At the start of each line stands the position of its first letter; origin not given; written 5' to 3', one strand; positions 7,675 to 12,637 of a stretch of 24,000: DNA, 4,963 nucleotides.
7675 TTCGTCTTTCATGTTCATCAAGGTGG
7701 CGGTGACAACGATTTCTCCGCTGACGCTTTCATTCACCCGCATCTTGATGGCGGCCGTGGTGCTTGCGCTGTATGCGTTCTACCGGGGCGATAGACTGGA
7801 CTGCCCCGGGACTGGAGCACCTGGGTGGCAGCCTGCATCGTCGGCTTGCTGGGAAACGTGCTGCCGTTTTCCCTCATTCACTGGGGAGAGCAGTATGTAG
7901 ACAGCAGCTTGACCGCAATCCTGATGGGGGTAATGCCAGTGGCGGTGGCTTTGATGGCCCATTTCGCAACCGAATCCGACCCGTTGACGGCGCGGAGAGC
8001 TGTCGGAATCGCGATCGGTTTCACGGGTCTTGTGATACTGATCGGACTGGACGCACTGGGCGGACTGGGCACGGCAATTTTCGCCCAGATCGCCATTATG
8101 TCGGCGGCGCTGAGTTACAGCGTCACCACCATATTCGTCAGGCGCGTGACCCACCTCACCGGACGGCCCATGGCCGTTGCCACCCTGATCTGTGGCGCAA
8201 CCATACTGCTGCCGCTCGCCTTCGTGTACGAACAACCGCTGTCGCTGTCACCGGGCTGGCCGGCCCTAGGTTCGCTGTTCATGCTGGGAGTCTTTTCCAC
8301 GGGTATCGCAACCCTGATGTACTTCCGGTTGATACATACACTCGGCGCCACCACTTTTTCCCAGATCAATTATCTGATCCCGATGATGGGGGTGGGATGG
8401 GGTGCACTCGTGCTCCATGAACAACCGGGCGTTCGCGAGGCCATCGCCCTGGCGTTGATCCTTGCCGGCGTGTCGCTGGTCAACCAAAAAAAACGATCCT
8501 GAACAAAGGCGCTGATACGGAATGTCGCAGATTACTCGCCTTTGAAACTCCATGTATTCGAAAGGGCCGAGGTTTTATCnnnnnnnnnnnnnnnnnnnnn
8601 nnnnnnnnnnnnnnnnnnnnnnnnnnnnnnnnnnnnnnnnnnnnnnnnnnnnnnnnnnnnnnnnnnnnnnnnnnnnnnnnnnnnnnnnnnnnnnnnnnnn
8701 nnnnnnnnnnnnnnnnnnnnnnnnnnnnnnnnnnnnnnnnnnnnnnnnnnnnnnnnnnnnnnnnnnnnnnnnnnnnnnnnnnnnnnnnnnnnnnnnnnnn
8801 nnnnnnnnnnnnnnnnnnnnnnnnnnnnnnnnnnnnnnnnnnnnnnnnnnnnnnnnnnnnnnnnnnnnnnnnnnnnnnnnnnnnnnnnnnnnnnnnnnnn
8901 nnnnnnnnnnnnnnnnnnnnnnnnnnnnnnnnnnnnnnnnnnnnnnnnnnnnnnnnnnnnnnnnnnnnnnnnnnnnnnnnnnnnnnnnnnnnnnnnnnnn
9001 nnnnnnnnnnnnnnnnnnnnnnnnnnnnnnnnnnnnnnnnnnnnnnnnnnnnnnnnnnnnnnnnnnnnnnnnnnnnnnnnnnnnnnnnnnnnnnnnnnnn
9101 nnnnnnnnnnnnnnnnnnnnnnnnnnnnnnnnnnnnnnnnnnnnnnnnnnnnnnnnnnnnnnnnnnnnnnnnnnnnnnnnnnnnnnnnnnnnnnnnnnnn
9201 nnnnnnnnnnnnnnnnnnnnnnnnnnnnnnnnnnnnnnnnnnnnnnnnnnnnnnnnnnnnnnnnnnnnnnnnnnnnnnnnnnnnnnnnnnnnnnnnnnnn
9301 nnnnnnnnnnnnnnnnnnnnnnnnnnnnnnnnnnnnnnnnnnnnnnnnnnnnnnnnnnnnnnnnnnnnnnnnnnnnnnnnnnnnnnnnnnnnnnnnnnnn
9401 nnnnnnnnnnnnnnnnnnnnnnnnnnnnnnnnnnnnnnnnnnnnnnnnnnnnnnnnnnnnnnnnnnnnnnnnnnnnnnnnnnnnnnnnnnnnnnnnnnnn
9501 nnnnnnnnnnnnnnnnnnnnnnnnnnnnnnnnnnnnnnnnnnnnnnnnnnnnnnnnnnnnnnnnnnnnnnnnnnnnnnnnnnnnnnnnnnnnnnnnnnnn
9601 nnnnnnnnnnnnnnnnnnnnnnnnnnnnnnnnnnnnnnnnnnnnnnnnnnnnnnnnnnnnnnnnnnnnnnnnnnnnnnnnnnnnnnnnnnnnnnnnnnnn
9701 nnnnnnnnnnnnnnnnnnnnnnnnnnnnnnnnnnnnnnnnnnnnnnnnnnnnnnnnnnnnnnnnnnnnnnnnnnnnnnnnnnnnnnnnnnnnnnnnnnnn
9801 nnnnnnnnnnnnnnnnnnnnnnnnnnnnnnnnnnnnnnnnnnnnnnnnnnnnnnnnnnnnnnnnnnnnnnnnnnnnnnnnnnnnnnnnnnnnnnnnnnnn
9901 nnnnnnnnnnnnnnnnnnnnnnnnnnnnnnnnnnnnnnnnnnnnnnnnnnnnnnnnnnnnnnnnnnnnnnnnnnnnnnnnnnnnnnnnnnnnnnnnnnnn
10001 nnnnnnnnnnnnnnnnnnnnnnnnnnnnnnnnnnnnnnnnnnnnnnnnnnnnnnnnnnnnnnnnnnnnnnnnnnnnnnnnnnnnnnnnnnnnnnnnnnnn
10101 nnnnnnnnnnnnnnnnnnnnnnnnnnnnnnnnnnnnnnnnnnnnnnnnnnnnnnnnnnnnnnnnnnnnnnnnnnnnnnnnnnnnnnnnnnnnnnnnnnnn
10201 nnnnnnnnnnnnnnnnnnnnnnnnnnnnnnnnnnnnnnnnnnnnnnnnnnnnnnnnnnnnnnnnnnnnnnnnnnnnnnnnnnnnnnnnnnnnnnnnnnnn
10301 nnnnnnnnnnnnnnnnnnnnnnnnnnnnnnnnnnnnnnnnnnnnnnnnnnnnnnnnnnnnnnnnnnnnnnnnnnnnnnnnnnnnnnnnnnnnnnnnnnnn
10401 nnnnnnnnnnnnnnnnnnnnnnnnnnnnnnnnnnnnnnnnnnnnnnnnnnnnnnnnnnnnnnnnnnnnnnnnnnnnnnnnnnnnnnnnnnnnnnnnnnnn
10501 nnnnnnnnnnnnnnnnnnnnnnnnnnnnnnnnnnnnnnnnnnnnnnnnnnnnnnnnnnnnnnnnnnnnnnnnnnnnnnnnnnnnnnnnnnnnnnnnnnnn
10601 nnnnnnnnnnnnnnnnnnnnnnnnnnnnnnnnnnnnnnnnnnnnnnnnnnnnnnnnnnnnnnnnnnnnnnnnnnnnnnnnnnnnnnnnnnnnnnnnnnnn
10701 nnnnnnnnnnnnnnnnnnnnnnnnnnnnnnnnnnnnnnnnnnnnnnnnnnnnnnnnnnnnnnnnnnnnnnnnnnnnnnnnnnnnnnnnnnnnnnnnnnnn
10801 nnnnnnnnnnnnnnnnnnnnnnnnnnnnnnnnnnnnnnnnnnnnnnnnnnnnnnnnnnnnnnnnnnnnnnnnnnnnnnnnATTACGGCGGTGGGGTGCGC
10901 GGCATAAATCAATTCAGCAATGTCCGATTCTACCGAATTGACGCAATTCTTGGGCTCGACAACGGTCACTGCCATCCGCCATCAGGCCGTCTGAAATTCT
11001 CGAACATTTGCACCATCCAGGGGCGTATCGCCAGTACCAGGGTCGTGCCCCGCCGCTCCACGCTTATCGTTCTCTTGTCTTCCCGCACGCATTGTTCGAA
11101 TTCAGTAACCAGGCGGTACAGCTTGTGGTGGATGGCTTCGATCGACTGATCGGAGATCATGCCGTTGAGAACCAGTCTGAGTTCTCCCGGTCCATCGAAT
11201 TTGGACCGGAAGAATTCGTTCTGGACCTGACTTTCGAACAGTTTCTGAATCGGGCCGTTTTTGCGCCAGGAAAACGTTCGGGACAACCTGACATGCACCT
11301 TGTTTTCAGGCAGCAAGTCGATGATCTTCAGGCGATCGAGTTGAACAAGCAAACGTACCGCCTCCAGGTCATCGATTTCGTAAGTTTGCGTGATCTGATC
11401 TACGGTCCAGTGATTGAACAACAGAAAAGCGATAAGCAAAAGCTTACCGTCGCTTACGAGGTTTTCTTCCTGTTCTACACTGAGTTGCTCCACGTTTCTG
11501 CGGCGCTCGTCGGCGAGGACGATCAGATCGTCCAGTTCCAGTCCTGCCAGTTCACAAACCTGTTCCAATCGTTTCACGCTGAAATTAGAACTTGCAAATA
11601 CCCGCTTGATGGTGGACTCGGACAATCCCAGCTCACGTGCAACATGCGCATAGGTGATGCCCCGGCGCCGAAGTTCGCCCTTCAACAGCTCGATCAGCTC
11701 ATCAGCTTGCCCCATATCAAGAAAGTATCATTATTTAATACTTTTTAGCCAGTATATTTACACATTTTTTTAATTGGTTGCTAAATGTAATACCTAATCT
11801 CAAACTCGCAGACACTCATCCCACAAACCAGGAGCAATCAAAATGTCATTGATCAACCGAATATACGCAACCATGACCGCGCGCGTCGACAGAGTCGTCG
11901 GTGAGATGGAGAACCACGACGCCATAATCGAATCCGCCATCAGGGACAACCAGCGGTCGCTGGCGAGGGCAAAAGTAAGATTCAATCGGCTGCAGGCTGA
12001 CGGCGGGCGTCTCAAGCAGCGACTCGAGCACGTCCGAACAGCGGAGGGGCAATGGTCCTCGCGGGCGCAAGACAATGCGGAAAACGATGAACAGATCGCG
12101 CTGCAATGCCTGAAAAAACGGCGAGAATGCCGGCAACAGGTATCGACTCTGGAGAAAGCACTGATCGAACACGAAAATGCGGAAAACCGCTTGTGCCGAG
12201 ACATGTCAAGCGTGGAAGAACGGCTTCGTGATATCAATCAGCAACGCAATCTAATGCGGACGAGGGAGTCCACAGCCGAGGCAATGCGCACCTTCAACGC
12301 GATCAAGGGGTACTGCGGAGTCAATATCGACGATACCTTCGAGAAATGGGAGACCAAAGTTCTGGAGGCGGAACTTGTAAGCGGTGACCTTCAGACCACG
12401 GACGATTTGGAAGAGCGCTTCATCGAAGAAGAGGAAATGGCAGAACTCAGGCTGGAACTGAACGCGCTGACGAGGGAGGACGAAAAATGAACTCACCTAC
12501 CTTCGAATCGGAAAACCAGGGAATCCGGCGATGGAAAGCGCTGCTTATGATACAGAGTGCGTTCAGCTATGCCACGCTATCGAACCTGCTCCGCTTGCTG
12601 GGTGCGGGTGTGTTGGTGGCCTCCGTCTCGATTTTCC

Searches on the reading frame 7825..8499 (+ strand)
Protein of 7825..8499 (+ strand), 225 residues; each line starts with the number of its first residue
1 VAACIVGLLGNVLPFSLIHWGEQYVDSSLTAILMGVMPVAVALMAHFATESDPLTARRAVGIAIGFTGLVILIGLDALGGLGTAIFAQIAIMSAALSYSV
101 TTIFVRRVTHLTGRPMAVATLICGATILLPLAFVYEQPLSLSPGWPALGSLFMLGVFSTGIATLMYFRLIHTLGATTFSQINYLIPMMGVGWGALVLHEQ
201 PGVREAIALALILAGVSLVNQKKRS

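Call 62: search_protein_families(library=pfam, proteins=[window:7825-8499:+], max_evalue=0.001)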
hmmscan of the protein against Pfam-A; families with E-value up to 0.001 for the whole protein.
window:7825-8499:+ (225 aa): 1 family
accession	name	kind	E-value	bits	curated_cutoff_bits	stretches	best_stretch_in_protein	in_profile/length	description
PF00892.27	EamA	-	1.3e-27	97.1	28.2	2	87-220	3-134/135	EamA-like transporter family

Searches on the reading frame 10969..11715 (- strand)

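Call 5: search_protein_families(library=pfam, proteins=[window:10969-11715:-], max_evalue=0.01)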
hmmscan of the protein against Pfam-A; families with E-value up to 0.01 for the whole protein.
window:10969-11715:- (249 aa): 8 families
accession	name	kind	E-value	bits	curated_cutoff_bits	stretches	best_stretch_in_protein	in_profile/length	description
PF13443.12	HTH_26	-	3.3e-05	24.5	22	1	14-68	5-61/63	Cro/C1-type HTH DNA-binding domain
PF13693.12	HTH_35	-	7.7e-05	23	25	1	12-46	8-42/75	Winged helix-turn-helix DNA-binding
PF13560.12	HTH_31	-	0.00019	22.1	27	1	16-62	10-59/64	Helix-turn-helix domain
PF01381.28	HTH_3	-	0.00032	21.1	23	1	16-64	6-55/55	Helix-turn-helix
PF13384.12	HTH_23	-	0.00042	20.5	24.6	1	15-39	13-37/50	Homeodomain-like domain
PF02796.21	HTH_7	-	0.00055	20.4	23.8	1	14-42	16-44/45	Helix-turn-helix domain of resolvase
PF13542.12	HTH_Tnp_ISL3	-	0.00056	19.8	27.4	1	19-41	27-48/51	Helix-turn-helix domain of transposase family ISL3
PF20075.5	DUF6471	-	0.0098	16.2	26.8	0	9-29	7-27/65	Domain of unknown function (DUF6471)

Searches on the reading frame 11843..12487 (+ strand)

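Call 5: search_protein_families(library=pfam, proteins=[window:11843-12487:+], max_evalue=0.01)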
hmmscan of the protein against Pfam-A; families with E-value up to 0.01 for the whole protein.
window:11843-12487:+ (215 aa): 2 families
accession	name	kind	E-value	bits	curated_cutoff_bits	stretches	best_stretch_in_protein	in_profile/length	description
PF04012.17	PspA_IM30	-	3.2e-11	43.7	33.9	1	3-211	2-216/220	PspA/IM30 family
PF05266.19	DUF724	-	0.0027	18.1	38.4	0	91-147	102-158/188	Protein of unknown function (DUF724)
